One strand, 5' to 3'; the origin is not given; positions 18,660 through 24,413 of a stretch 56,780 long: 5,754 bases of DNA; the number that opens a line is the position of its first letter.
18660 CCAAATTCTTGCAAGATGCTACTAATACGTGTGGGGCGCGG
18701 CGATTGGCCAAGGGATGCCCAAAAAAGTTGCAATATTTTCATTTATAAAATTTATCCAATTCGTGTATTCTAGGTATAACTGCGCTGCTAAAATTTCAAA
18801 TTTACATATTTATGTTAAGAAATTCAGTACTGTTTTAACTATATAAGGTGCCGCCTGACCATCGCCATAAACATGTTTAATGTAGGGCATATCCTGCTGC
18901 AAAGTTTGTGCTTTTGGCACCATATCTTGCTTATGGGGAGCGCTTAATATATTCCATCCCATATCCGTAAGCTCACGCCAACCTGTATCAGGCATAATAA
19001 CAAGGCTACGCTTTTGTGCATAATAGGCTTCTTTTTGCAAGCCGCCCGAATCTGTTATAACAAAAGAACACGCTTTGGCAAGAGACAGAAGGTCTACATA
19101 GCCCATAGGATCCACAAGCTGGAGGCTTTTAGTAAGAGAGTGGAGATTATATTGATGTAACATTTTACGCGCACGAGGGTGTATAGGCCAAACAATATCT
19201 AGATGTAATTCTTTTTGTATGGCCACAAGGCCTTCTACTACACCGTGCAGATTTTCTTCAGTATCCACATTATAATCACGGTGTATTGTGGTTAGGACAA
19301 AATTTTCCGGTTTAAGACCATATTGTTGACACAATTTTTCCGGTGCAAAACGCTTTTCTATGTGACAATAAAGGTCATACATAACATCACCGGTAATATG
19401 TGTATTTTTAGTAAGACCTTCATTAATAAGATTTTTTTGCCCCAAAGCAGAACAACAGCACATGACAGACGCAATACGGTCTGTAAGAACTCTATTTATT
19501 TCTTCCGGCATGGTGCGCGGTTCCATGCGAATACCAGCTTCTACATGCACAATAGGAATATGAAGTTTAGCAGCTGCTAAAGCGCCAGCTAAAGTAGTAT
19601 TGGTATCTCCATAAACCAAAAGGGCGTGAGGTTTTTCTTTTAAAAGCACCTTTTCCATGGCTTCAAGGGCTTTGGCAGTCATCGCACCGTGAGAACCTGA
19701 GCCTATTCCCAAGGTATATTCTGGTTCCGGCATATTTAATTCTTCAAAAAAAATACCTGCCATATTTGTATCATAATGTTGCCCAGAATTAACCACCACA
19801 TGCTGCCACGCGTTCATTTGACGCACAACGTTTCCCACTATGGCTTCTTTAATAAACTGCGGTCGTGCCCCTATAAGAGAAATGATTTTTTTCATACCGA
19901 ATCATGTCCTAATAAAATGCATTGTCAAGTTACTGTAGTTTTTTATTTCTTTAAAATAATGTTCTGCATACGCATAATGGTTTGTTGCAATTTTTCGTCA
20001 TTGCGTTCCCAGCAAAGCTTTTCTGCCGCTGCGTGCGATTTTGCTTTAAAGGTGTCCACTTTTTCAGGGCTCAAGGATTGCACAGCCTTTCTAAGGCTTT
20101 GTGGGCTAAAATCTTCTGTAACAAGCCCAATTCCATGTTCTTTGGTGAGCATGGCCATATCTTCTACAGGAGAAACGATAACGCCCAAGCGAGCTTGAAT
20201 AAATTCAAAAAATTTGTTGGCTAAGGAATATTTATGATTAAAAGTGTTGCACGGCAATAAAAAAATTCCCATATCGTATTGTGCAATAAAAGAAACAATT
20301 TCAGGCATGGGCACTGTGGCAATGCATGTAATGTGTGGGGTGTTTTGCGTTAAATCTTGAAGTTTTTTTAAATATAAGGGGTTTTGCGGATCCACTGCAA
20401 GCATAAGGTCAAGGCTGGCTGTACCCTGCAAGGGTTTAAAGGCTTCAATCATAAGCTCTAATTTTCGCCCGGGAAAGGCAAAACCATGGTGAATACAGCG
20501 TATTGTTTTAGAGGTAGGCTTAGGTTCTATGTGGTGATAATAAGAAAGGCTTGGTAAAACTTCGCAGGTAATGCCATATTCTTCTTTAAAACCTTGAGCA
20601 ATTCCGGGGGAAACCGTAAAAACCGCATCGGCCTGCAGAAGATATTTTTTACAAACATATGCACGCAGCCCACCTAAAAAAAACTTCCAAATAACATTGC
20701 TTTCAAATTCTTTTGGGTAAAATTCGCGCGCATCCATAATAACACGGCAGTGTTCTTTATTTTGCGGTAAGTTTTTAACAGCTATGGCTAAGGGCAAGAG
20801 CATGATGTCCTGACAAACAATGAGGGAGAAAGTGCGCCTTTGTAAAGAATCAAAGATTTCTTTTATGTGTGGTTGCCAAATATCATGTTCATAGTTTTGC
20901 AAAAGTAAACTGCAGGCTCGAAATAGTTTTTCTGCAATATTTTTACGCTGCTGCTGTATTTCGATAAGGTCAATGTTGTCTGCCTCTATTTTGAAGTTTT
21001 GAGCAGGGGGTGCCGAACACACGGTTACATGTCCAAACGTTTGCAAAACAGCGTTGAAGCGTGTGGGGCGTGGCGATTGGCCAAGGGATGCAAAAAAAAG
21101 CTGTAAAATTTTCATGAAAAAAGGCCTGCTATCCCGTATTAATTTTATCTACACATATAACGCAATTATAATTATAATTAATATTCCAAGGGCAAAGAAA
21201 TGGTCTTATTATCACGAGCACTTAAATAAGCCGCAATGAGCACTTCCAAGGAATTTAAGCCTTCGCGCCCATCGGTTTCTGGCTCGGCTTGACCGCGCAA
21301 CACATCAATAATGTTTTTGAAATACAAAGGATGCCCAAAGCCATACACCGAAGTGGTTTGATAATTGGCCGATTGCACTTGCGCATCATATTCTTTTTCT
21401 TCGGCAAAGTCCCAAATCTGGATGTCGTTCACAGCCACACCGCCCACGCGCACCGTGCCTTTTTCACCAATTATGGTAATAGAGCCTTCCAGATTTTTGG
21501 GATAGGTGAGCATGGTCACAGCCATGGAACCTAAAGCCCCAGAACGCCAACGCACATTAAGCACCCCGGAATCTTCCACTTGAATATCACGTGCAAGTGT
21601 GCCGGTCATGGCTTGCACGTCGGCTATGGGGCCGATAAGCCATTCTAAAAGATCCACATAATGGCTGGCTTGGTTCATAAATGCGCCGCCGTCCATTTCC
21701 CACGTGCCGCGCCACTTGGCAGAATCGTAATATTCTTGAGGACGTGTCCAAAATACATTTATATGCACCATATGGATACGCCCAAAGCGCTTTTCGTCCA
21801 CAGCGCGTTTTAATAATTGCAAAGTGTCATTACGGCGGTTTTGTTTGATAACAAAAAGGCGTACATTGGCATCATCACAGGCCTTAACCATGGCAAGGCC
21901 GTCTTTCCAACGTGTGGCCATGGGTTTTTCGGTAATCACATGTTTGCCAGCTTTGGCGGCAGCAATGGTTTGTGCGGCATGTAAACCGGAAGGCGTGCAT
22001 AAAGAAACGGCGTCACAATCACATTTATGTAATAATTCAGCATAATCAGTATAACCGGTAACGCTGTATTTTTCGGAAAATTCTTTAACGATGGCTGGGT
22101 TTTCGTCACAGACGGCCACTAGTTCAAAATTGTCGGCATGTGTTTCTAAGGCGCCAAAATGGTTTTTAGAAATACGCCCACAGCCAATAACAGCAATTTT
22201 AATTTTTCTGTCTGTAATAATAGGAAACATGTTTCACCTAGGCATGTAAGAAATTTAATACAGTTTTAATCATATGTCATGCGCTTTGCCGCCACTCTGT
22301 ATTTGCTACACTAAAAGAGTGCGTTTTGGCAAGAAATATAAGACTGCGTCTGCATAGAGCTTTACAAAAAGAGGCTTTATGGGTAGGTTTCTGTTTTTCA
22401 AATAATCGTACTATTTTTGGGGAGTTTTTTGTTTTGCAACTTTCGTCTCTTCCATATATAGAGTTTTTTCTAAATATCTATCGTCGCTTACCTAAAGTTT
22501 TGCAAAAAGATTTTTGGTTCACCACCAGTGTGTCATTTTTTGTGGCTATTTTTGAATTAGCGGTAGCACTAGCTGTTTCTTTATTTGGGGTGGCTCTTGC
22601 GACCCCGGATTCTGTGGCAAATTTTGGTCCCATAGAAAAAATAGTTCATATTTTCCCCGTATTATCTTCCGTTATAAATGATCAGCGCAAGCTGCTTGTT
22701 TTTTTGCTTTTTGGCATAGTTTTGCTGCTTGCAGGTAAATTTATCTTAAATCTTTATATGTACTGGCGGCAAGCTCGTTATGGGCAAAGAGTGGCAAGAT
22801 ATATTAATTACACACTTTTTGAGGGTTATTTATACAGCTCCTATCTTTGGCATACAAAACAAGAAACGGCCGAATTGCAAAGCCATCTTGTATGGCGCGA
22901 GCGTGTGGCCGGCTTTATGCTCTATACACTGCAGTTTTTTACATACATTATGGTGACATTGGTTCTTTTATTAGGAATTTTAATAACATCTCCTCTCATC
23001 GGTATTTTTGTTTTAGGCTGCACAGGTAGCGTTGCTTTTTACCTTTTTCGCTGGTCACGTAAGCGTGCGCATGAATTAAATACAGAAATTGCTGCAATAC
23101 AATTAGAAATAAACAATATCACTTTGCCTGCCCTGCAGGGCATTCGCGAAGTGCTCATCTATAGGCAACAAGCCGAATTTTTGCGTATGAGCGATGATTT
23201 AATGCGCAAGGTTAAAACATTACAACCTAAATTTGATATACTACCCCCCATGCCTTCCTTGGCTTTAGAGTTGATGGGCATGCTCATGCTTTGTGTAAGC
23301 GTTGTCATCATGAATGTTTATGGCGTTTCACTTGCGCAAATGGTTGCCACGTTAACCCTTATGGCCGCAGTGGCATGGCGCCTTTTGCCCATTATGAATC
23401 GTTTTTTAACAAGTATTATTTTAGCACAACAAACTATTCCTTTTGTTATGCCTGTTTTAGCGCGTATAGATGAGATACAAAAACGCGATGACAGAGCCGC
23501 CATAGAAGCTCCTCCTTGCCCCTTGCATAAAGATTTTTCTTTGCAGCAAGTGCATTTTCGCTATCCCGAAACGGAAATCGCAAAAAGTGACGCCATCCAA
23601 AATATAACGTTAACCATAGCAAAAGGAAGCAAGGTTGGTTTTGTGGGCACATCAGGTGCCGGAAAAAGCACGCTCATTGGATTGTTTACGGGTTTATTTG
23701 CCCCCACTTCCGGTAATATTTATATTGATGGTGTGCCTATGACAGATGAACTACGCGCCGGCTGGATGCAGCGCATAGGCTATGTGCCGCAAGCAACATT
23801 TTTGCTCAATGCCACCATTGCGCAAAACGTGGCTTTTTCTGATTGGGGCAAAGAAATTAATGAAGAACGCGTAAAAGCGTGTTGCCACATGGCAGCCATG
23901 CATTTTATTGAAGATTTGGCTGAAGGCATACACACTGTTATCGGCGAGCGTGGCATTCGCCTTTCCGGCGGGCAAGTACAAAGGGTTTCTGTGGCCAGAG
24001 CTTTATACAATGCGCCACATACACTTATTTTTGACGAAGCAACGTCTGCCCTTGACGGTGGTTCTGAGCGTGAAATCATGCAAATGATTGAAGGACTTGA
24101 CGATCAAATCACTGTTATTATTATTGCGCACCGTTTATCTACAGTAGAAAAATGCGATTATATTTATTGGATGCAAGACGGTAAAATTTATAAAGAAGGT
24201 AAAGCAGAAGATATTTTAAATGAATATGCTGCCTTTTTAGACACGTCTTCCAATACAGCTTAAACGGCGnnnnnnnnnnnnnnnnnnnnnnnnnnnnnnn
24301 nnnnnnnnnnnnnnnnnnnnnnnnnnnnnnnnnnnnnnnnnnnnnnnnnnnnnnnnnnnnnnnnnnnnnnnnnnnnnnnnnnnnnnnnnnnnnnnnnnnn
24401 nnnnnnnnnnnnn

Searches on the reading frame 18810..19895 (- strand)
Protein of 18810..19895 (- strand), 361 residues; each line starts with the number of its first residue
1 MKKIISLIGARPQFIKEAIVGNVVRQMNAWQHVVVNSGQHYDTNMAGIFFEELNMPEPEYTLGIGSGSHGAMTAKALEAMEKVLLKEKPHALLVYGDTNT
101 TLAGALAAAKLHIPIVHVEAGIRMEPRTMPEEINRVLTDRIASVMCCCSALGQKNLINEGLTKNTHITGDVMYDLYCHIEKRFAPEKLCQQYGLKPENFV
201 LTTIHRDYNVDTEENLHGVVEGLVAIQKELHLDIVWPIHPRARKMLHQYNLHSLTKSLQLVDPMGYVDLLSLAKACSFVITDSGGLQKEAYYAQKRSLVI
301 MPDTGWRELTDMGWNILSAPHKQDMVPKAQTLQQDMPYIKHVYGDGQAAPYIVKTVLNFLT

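Call 32: search_protein_families(library=pfam, proteins=[window:18810-19895:-], max_evalue=0.00001)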
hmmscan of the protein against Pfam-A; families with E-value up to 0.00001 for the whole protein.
window:18810-19895:- (361 aa): 1 family
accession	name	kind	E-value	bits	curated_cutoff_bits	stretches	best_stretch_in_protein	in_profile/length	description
PF02350.25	Epimerase_2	-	2.7e-87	293.3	30.6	1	26-355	5-345/347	UDP-N-acetylglucosamine 2-epimerase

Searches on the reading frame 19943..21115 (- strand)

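Call 32: search_protein_families(library=pfam, proteins=[window:19943-21115:-], max_evalue=0.00001)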
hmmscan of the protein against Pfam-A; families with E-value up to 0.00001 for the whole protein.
window:19943-21115:- (390 aa): 0 families

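Call 81: search_protein_families(library=pfam, proteins=[window:19943-21115:-], max_evalue=0.01)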
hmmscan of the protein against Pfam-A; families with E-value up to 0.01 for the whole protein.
window:19943-21115:- (390 aa): 2 families
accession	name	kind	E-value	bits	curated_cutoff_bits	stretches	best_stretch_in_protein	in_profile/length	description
PF13692.12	Glyco_trans_1_4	-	0.002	18.8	27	1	218-348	16-139/142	Glycosyl transferases group 1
PF00534.26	Glycos_transf_1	-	0.003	17.6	26.4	1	218-349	29-156/172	Glycosyl transferases group 1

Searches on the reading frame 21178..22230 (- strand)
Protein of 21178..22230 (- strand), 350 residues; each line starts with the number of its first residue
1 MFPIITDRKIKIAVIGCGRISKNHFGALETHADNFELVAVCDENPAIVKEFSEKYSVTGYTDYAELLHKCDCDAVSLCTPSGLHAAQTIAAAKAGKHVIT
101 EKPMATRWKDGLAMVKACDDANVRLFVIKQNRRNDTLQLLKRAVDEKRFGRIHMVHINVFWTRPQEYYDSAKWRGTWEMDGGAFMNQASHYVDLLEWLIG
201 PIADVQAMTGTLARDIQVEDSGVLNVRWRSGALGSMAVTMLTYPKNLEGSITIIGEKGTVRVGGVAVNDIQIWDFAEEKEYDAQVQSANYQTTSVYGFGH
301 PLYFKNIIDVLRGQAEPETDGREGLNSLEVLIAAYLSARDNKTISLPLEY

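Call 56: search_protein_families(library=pfam, proteins=[window:21178-22230:-], max_evalue=0.00001)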
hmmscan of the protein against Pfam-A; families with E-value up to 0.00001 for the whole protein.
window:21178-22230:- (350 aa): 4 families
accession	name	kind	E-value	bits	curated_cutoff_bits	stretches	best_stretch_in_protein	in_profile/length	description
PF02894.22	GFO_IDH_MocA_C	-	2.7e-38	132.4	22.9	1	141-346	1-218/218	Oxidoreductase family, C-terminal alpha/beta domain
PF01408.29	GFO_IDH_MocA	-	6.9e-32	111.1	24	1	10-127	1-118/120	Oxidoreductase family, NAD-binding Rossmann fold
PF22725.1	GFO_IDH_MocA_C3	-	2.1e-30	105.7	27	1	138-261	2-124/124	GFO/IDH/MocA C-terminal domain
PF03447.22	NAD_binding_3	-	3.2e-06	28.3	24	1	16-104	1-91/116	Homoserine dehydrogenase, NAD binding domain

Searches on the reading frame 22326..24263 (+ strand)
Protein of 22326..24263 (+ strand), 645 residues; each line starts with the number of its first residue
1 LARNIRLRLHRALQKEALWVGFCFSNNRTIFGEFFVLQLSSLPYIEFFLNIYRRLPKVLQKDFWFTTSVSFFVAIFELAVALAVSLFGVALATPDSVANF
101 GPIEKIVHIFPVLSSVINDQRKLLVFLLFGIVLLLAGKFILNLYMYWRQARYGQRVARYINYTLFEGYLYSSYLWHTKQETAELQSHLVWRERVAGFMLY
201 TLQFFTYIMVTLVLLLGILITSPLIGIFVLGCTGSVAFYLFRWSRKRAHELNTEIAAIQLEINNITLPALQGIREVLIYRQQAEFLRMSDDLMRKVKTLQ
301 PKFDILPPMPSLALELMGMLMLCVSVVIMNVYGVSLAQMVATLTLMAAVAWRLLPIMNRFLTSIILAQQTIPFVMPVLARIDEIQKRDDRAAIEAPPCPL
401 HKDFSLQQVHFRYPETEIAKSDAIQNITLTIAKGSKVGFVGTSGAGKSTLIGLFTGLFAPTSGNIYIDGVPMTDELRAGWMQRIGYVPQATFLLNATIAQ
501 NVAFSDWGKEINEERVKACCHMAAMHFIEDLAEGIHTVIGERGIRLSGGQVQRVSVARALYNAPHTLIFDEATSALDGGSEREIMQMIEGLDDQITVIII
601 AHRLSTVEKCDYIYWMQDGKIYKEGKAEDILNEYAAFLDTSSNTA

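Call 56: search_protein_families(library=pfam, proteins=[window:22326-24263:+], max_evalue=0.00001)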
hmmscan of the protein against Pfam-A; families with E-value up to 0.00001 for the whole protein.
window:22326-24263:+ (645 aa): 2 families
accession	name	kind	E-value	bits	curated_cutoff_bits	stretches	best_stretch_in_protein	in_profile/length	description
PF00005.33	ABC_tran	-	5.7e-29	101.9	25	1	425-574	2-137/137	ABC transporter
PF02463.25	SMC_N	-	6.9e-06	26.1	40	0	407-616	135-211/220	RecF/RecN/SMC N terminal domain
